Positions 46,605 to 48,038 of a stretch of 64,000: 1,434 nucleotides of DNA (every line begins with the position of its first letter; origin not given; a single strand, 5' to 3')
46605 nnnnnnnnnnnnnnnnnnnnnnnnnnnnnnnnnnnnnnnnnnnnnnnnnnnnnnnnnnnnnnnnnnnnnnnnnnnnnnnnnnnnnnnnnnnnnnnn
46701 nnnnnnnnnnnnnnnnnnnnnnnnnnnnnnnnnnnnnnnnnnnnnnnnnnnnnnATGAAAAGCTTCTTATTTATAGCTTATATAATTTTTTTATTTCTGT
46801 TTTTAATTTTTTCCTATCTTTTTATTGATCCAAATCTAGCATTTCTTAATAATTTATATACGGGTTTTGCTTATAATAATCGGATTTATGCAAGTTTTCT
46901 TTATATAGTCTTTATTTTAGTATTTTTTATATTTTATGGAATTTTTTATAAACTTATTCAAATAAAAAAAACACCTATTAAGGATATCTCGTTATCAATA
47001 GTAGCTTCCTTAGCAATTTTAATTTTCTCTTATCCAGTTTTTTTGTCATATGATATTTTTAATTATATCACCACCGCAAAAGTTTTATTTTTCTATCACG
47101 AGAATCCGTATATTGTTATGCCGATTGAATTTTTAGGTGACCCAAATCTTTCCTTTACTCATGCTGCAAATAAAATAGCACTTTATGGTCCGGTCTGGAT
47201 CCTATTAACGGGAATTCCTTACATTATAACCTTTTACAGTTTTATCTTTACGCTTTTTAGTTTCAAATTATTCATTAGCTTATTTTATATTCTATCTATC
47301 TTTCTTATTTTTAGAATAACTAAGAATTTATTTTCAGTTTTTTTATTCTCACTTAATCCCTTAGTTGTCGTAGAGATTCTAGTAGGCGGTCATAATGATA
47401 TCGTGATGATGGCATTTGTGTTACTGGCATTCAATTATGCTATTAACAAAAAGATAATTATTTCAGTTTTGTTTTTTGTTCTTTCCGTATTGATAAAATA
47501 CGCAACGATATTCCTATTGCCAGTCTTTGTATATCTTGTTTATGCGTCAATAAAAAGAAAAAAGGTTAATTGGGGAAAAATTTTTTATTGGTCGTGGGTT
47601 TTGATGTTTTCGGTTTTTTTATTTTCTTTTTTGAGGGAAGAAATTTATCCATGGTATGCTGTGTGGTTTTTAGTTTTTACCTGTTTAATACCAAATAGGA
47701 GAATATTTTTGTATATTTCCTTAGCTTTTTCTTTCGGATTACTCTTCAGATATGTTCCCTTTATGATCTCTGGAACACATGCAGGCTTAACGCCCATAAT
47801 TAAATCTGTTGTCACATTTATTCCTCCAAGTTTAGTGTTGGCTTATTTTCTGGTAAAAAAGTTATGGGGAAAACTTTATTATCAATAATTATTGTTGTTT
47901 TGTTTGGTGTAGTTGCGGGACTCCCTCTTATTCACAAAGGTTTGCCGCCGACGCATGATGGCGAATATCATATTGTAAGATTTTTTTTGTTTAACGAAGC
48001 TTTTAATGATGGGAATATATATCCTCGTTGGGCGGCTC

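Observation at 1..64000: Hyper-expanded surface-glycosylation supercluster: 24 GT-C-like polytopic membrane genes from six families in one 64-kb window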

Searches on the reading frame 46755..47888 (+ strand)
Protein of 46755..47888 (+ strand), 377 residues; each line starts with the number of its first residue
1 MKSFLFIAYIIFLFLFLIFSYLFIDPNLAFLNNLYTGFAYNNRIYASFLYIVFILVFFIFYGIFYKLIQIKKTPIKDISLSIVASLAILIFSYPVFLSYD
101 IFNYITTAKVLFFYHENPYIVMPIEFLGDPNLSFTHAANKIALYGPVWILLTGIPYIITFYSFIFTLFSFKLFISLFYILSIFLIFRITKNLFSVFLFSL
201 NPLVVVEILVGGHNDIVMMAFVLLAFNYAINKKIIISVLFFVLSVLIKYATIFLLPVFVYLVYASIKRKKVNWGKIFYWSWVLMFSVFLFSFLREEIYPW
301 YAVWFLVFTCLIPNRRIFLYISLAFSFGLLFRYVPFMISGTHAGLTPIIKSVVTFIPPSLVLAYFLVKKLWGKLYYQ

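Call 7: search_protein_families(library=pfam, proteins=[window:46755-47888:+], max_evalue=0.01)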
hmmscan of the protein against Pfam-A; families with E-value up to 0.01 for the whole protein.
window:46755-47888:+ (377 aa): 0 families

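Call 19: find_homologous_proteins(query=window:46755-47888:+, max_evalue=0.001)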
Query window:46755-47888:+ (377 aa): 1100 proteins with E <= 0.001 among 8000 candidates; the best 120 are listed.
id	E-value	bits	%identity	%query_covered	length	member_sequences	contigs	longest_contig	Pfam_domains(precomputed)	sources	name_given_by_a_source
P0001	1.5e-227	773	100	100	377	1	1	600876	PF26314.1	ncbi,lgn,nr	ncbi:MAG: hypothetical protein HYT07_02205 [Candidatus Levybacteria bacterium]|nr:hypothetical prote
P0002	4.5e-138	479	61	100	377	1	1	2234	PF26314.1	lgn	-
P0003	4.0e-133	463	60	100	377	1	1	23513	PF26314.1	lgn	-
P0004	4.7e-133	462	61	100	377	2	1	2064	PF26314.1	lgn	-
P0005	7.2e-133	462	59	100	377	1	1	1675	PF26314.1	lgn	-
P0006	2.9e-132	460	59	99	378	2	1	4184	PF26314.1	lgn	-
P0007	7.5e-132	458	59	100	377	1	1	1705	PF26314.1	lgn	-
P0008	1.8e-131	457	59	99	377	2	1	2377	PF26314.1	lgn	-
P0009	3.2e-131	456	60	100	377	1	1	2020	PF26314.1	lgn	-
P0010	3.2e-131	456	59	97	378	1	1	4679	PF26314.1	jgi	-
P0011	6.3e-131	455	59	100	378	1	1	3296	PF26314.1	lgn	-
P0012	6.3e-131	455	58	99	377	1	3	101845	PF26314.1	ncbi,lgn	-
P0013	7.5e-131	455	59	99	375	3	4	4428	PF09594.17,PF26314.1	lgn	-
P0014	9.7e-131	455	61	99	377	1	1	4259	PF26314.1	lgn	-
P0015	1.6e-130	454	60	99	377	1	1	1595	PF26314.1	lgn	-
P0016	1.7e-130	454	58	100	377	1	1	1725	PF26314.1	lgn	-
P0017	4.2e-130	453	60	99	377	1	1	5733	PF26314.1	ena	-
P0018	5.5e-130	452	59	99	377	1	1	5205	PF26314.1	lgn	-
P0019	6.3e-130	452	59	100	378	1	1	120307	PF26314.1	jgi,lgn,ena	-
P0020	8.5e-130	452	59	99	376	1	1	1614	PF26314.1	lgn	-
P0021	1.0e-129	451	58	100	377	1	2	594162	PF26314.1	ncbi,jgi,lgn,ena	-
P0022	1.3e-129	451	58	100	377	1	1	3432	PF26314.1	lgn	-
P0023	1.8e-129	451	60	100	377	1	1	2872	PF26314.1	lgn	-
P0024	1.8e-129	451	57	99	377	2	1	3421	PF26314.1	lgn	-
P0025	2.0e-129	450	60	99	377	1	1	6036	PF26314.1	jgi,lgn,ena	-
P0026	1.1e-128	448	58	100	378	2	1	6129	PF26314.1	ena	-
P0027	1.6e-128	448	57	100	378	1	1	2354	PF26314.1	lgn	-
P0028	2.0e-128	447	57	100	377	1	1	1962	PF26314.1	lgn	-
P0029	3.8e-128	446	58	95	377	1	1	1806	PF26314.1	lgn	-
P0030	4.6e-128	446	59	99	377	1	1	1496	PF26314.1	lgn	-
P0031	3.2e-127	443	55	100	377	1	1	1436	PF26314.1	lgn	-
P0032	3.9e-127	443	57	99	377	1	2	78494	PF26314.1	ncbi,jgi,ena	-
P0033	4.5e-127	443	57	100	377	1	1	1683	PF26314.1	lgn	-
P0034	6.8e-127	442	58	97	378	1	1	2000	PF26314.1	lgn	-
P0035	1.2e-126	441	57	100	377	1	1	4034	PF26314.1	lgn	-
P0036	2.2e-126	440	57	98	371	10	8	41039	PF26314.1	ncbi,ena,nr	ncbi:MAG: hypothetical protein A3H17_02700 [Candidatus Levybacteria bacterium RIFCSPLOWO2_12_FULL_37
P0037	2.4e-126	440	58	99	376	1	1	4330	PF26314.1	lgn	-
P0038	2.5e-126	440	57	99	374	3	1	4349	PF26314.1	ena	-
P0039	2.6e-126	440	58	98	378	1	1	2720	PF26314.1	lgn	-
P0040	2.7e-126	440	58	98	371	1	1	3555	PF26314.1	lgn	-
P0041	3.9e-126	440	58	100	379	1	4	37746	PF26314.1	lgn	-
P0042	4.8e-126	439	59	100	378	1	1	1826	PF26314.1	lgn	-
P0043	5.2e-126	439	60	94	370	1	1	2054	PF26314.1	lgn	-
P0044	7.7e-126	439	54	100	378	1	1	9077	PF26314.1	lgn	-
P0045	1.8e-125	437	56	100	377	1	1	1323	PF26314.1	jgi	jgi:hypothetical protein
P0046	2.3e-125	437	57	100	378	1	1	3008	PF26314.1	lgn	-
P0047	2.4e-125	437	56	99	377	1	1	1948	PF26314.1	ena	-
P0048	2.5e-125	437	57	99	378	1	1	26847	PF26314.1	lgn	-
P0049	4.1e-125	436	58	98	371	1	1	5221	PF26314.1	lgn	-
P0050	4.6e-125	436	56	100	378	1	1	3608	PF26314.1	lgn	-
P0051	8.8e-125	435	57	99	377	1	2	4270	PF26314.1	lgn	-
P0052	1.1e-124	435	56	100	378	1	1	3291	PF26314.1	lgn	-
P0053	1.8e-124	434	57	100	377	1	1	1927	PF26314.1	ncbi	-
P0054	2.1e-124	434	55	100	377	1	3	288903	PF26314.1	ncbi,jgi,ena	-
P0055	2.5e-124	434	57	99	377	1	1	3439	PF26314.1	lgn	-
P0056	3.0e-124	433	57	98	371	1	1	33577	PF26314.1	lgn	-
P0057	3.2e-124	433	56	100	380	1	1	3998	PF26314.1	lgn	-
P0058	3.4e-124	433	57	98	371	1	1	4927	PF26314.1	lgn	-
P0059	4.6e-124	433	58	99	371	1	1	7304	PF26314.1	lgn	-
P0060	5.9e-124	432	57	100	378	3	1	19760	PF26314.1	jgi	-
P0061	6.7e-124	432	57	100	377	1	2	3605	PF26314.1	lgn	-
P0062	7.1e-124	432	61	90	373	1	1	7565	PF26314.1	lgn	-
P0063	2.0e-123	431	59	100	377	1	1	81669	PF26314.1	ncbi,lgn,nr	ncbi:MAG: hypothetical protein Q8P26_04790 [Candidatus Levybacteria bacterium]|nr:hypothetical prote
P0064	2.0e-123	431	55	100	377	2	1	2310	PF26314.1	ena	-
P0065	2.6e-123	430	56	98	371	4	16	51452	PF26314.1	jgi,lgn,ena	-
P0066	3.1e-123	430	57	100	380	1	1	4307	PF26314.1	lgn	-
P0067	3.4e-123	430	55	100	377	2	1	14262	PF26314.1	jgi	-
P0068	3.5e-123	430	58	99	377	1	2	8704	PF26314.1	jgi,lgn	-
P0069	3.5e-123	430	56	98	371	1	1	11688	PF26314.1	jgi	jgi:hypothetical protein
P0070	4.0e-123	430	55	100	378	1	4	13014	PF26314.1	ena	-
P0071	5.3e-123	429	56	98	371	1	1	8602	PF26314.1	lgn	-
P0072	5.6e-123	429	58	99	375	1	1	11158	PF26314.1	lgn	-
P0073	6.5e-123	429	55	98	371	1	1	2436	PF26314.1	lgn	-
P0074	6.7e-123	429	55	100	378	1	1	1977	PF26314.1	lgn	-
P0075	7.2e-123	429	59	97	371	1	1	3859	PF26314.1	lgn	-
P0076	7.3e-123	429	58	100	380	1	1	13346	PF26314.1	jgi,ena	-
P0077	7.3e-123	429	58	98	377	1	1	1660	PF26314.1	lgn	-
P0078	7.9e-123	429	56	100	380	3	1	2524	PF26314.1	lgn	-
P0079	8.6e-123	429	59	95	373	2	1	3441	PF26314.1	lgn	-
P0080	8.6e-123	429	56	98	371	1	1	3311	PF26314.1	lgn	-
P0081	1.2e-122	428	56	98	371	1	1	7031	PF26314.1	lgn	-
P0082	1.7e-122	428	60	98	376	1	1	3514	PF26314.1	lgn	-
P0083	1.7e-122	428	56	98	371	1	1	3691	PF26314.1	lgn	-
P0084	2.0e-122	427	56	99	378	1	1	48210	PF26314.1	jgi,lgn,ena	-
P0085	2.4e-122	427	56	100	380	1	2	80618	PF26314.1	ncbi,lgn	-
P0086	2.6e-122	427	58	99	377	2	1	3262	PF26314.1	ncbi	-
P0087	2.9e-122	427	56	95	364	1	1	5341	PF26314.1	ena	-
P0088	3.3e-122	427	58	99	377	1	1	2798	PF26314.1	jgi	jgi:hypothetical protein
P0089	3.6e-122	427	56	96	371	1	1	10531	PF26314.1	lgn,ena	-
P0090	3.6e-122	427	56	100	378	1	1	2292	PF26314.1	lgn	-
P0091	4.4e-122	426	56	100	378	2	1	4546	PF26314.1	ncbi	-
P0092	4.8e-122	426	53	100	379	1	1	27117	PF26314.1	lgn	-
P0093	1.1e-121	425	56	98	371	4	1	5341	PF26314.1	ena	-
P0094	1.2e-121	425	55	98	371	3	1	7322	PF26314.1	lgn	-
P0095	1.2e-121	425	55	100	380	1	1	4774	PF26314.1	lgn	-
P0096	1.6e-121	424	54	100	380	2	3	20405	PF26314.1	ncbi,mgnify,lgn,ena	ncbi:MAG: hypothetical protein AAB662_00935 [Patescibacteria group bacterium]|mgnify:CR=1 FL=1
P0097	1.6e-121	424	55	100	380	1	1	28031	PF26314.1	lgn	-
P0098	2.1e-121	424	56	98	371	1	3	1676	PF26314.1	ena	-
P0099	2.8e-121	424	55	98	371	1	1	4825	PF26314.1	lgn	-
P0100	2.9e-121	424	55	98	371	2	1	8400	PF26314.1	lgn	-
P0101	4.0e-121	423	56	98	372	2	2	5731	PF26314.1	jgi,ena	-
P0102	4.6e-121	423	56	99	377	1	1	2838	PF26314.1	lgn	-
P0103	5.1e-121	423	57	96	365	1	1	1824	PF26314.1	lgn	-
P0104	7.5e-121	422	55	100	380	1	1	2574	PF26314.1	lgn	-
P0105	9.4e-121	422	55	98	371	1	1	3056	PF26314.1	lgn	-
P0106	9.8e-121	422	55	93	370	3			PF26314.1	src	-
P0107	1.3e-120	422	55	98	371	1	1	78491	PF26314.1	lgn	-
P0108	1.8e-120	421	57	94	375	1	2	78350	PF26314.1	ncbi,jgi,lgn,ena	-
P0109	1.9e-120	421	56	99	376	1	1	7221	PF26314.1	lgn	-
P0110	2.1e-120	421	59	98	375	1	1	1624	PF26314.1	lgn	-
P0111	2.2e-120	421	56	98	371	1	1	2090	PF26314.1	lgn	-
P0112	3.3e-120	420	55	98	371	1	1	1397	PF26314.1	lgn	-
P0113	3.5e-120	420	59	97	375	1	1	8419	PF26314.1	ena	-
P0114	7.6e-120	419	56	94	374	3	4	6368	PF26314.1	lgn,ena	-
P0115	8.4e-120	419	56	98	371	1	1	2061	PF26314.1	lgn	-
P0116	8.4e-120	419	57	98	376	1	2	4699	PF26314.1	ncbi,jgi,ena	-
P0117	9.9e-120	419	55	99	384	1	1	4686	PF26314.1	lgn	-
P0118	1.1e-119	418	56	97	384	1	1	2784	PF26314.1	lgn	-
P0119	1.1e-119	418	56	98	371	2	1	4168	PF26314.1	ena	-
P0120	1.2e-119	418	56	93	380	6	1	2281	PF26314.1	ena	-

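Call 20: find_encoding_contigs(protein=P0021, flank=10000, max_places=2)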
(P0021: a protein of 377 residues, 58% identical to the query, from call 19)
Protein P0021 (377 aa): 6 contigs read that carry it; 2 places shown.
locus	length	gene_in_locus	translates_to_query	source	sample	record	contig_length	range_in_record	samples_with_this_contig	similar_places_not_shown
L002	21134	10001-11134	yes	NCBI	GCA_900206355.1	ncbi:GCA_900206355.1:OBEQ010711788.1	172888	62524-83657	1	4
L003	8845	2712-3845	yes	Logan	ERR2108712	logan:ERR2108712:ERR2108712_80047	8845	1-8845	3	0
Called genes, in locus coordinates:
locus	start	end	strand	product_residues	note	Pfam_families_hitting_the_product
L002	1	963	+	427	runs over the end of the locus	PF13231:PMT_2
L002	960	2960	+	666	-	-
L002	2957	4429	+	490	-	PF13231:PMT_2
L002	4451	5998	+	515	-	PF13231:PMT_2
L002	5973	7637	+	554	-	PF10131:PTPS_related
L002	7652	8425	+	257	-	PF00535:Glycos_transf_2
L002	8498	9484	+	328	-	PF01073:3Beta_HSD, PF01370:Epimerase, PF02719:Polysacc_synt_2, PF04321:RmlD_sub_bind, PF07993:NAD_binding_4 (faint), PF13460:NAD_binding_10 (weak), PF16363:GDP_Man_Dehyd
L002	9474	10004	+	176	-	-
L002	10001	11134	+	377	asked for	PF26314:MptA_B_family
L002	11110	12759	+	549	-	PF10131:PTPS_related, PF09586:YfhO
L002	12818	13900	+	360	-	PF13439:Glyco_transf_4, PF00534:Glycos_transf_1, PF13692:Glyco_trans_1_4, PF20706:GT4-conflict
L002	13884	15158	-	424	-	PF00070:Pyr_redox (faint), PF01266:DAO (weak), PF01593:Amino_oxidase, PF07992:Pyr_redox_2 (faint), PF13450:NAD_binding_8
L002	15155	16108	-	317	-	PF00535:Glycos_transf_2, PF10111:Glyco_tranf_2_2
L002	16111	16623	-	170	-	PF02779:Transket_pyr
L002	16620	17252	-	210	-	PF00456:Transketolase_N, PF13292:DXP_synthase_N (weak)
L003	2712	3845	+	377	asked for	PF26314:MptA_B_family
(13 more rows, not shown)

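Call 21: find_encoding_contigs(protein=P0054, flank=10000, max_places=2)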
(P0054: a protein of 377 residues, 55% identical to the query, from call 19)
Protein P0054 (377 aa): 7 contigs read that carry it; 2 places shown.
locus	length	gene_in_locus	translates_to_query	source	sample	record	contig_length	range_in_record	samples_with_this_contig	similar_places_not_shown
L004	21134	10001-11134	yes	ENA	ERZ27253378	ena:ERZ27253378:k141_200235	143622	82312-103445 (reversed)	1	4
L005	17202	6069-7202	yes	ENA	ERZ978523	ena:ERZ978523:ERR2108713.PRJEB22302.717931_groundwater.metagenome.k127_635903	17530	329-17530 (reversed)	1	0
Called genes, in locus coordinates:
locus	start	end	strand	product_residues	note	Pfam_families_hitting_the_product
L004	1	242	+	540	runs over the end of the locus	PF02366:PMT, PF13231:PMT_2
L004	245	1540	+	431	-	PF13231:PMT_2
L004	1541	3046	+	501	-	PF13231:PMT_2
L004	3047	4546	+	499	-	PF13231:PMT_2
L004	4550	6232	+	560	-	PF10131:PTPS_related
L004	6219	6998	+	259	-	PF00535:Glycos_transf_2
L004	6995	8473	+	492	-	PF13231:PMT_2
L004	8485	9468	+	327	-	PF01073:3Beta_HSD, PF01370:Epimerase, PF02719:Polysacc_synt_2, PF04321:RmlD_sub_bind, PF05368:NmrA (weak), PF13460:NAD_binding_10, PF16363:GDP_Man_Dehyd, PF07993:NAD_binding_4 (weak)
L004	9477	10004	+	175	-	-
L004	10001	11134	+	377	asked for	PF26314:MptA_B_family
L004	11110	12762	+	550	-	PF10131:PTPS_related, PF09586:YfhO (weak)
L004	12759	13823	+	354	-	PF13439:Glyco_transf_4, PF00534:Glycos_transf_1, PF13692:Glyco_trans_1_4, PF13524:Glyco_trans_1_2 (weak), PF20706:GT4-conflict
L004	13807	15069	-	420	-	PF00070:Pyr_redox (faint), PF01266:DAO (weak), PF01593:Amino_oxidase, PF13450:NAD_binding_8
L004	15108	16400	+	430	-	PF01943:Polysacc_synt, PF13440:Polysacc_synt_3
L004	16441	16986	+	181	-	PF00908:dTDP_sugar_isom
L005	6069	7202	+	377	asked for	PF26314:MptA_B_family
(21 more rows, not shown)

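Call 28: find_related_loci(query=A1, collection=genome_contigs, flank=10000)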
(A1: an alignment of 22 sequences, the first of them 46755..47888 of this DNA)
Query A1 (377 aa) in genome_contigs; peptide patterns used: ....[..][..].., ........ (x = any residue, [..] = any of these).
145 stretches matched a pattern; 123 encode a relative of the query (tblastn E <= 1e-3); the best 80 are kept; 80 distinct loci.
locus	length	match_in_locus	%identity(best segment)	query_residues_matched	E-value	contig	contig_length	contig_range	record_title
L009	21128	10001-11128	56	1-375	5e-131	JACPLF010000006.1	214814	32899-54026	MAG: Candidatus Levyibacteriota bacterium isolate NC_groundwater_514_Ag_S-0.1um_37_12 S35_SO-1_scaffold_96964, whole gen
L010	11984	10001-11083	58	9-369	3e-126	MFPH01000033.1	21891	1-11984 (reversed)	MAG: Candidatus Levybacteria bacterium RIFCSPLOWO2_12_FULL_37_14 rifcsplowo2_12_scaffold_2507, whole genome shotgun sequ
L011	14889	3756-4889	54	1-377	3e-122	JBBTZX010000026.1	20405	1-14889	MAG: Patescibacteria group bacterium isolate H14-bin027_1 H14_bin027_1_000000000026, whole genome shotgun sequence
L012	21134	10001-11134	56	1-377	1e-121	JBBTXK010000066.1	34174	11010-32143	MAG: Patescibacteria group bacterium isolate H51-bin196_1 H51_bin196_1_000000000066, whole genome shotgun sequence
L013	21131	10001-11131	51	1-377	7e-121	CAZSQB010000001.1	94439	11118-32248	MAG TPA_asm: uncultured Gammaproteobacteria bacterium isolate SRP269290_co3_983 genome assembly, contig: NODE_149_length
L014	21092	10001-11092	54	1-369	2e-120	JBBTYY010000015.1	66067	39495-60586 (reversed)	MAG: Patescibacteria group bacterium isolate H52-bin050_1 H52_bin050_1_000000000015, whole genome shotgun sequence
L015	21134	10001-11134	56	1-377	1e-119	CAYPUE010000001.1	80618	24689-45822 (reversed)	MAG TPA_asm: uncultured Gammaproteobacteria bacterium isolate SRP269290_co2_354 genome assembly, contig: NODE_207_length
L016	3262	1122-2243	57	1-373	4e-122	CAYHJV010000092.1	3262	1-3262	MAG TPA_asm: Candidatus Woesearchaeota archaeon isolate ERP119705_co13_522 genome assembly, contig: NODE_39181_length_32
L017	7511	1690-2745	57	18-369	7e-116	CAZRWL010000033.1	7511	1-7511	MAG TPA_asm: uncultured Gammaproteobacteria bacterium isolate SRP269290_co1_1073 genome assembly, contig: NODE_16710_len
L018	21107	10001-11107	53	1-369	9e-115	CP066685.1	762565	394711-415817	MAG: Candidatus Levyibacteriota bacterium isolate NC_groundwater_389_Ag_B-0.1um_36_40 chromosome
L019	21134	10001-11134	55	1-377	1e-113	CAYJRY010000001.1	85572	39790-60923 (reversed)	MAG TPA_asm: uncultured Gammaproteobacteria bacterium isolate ERP125453_co1_466 genome assembly, contig: NODE_137_length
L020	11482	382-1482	52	1-369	5e-113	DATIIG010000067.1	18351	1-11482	MAG TPA_asm: Candidatus Saccharimonadales bacterium isolate SMAG_U15658 k141_787277, whole genome shotgun sequence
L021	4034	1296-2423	51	1-377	2e-114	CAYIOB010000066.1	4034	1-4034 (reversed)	MAG TPA_asm: uncultured Gammaproteobacteria bacterium isolate ERP119705_co25_644 genome assembly, contig: NODE_34095_len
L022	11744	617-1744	52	1-376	2e-112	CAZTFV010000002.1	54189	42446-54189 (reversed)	MAG TPA_asm: uncultured Gammaproteobacteria bacterium isolate SRP269290_co1_791 genome assembly, contig: NODE_597_length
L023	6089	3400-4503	50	1-373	3e-110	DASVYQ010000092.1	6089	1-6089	MAG TPA_asm: Patescibacteria group bacterium isolate SMAG_U2606 k141_1361182, whole genome shotgun sequence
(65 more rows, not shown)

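Call 35: predict_structure(alignment_id=A1)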
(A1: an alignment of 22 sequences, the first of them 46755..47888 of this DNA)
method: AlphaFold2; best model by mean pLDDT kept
length: 377 residues; sequences in the alignment: 22
mean_pLDDT: 78.8   pTM: 0.82
mean pLDDT of the five models: 78.8, 77.6, 77.3, 76.2, 74.6
residues with pLDDT >= 90: 113; 70-90: 174; 50-70: 49; < 50: 41
segments of 3 or more residues with pLDDT < 50: 26-34, 114-142
pLDDT, mean of each block of 10 residues (from residue 1): 85 90 53 52 84 94 89 81 90 68 60 45 38 40 67 78 78 91 91 89 87 83 94 95 88 93 91 90 86 56 74 85 90 82 81 90 89 72
secondary structure, 60 per line:
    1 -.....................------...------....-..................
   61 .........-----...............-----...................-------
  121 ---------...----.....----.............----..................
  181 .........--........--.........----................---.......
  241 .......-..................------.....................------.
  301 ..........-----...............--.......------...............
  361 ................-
elements in order: H2-22 H38-41 H43-69 H75-89 H95-113 H137-141 H146-158 H163-189 H192-199 H202-210 H215-230 H234-247 H249-266 H273-293 H300-310 H316-330 H333-339 H346-376
